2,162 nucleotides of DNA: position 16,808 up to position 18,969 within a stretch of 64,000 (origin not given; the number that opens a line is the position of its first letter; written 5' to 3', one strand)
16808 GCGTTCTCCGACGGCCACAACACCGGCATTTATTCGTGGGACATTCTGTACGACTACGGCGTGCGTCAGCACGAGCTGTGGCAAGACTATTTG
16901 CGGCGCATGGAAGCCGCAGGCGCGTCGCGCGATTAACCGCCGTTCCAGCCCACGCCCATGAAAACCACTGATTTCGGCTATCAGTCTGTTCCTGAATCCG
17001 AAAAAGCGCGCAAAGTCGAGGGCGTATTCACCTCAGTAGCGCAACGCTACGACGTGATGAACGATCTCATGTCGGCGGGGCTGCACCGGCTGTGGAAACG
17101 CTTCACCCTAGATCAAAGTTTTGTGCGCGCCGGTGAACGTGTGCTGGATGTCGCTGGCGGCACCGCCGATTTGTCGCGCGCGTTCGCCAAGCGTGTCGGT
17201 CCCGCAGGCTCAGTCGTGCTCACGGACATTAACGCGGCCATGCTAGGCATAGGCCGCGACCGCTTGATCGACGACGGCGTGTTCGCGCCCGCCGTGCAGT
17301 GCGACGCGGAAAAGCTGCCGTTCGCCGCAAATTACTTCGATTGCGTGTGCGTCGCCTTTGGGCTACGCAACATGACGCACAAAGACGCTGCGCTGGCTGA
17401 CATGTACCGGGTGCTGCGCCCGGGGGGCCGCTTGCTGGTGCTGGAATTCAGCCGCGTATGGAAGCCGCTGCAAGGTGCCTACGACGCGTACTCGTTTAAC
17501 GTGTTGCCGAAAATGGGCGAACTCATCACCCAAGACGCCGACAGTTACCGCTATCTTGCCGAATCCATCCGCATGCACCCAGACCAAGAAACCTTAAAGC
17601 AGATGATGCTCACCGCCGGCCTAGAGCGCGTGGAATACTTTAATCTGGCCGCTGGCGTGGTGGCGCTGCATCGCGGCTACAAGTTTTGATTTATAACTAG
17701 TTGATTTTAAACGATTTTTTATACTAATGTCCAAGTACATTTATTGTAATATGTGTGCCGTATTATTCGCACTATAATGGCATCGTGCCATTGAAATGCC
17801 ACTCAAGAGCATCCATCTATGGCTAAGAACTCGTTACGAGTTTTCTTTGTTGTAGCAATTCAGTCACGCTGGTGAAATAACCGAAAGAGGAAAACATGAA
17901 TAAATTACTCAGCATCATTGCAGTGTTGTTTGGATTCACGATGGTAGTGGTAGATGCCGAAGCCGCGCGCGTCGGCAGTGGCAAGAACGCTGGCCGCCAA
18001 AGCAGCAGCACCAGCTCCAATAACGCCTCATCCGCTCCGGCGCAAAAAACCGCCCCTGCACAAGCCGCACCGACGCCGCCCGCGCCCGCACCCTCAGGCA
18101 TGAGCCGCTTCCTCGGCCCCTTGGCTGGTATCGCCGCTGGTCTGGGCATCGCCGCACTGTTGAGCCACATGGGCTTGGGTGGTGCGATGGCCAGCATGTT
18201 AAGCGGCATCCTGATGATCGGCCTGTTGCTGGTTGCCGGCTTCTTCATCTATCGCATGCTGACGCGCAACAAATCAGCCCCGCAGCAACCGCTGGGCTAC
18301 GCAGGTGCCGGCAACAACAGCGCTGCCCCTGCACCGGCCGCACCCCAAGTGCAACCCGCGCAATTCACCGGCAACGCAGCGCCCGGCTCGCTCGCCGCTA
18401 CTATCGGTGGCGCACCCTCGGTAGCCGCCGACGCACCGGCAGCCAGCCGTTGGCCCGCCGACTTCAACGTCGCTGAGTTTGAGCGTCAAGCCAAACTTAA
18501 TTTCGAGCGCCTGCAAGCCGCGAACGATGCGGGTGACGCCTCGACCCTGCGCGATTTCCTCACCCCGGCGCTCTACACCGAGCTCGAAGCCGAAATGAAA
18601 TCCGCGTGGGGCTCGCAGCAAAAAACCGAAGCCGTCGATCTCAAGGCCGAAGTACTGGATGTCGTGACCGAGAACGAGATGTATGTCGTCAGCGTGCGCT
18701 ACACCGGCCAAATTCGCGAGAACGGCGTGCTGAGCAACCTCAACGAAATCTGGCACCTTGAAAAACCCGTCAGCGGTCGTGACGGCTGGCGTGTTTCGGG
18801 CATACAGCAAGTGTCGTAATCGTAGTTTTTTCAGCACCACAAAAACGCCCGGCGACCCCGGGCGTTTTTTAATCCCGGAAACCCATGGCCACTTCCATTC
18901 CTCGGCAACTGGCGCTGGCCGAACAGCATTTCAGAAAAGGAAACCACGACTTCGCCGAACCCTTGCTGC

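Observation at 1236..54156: Dispersed 19-bp AT-rich box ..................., whose reverse complement is a textbook IHF site, recurring about a dozen times in a GC-rich window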

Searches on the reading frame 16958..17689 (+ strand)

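Call 21: search_protein_families(library=pfam, proteins=[window:16958-17689:+], max_evalue=0.00001)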
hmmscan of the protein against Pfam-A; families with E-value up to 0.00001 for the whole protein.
window:16958-17689:+ (243 aa): 6 families
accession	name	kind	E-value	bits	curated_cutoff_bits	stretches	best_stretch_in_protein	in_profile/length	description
PF01209.24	Ubie_methyltran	-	5.8e-84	281.5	20.1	1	16-242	5-233/233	ubiE/COQ5 methyltransferase family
PF13649.12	Methyltransf_25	-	6e-20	72.2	27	1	62-157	1-97/97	Methyltransferase domain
PF08241.18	Methyltransf_11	-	9.1e-18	65.1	21.2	1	63-161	1-95/95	Methyltransferase domain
PF13847.12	Methyltransf_31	-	1.4e-13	51.1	27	1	58-174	3-114/145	Methyltransferase domain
PF13489.12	Methyltransf_23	-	9.9e-12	45.3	27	1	43-226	6-163/164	Methyltransferase domain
PF08242.18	Methyltransf_12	-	6.3e-11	43.3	30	1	63-159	1-98/98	Methyltransferase domain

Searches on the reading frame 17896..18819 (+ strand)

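Call 21: search_protein_families(library=pfam, proteins=[window:17896-18819:+], max_evalue=0.00001)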
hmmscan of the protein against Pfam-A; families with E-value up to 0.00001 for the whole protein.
window:17896-18819:+ (307 aa): 1 family
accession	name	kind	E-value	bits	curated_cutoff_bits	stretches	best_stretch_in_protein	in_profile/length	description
PF04280.21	Tim44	-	1e-16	61.8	29.6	1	185-305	10-147/147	Tim44-like domain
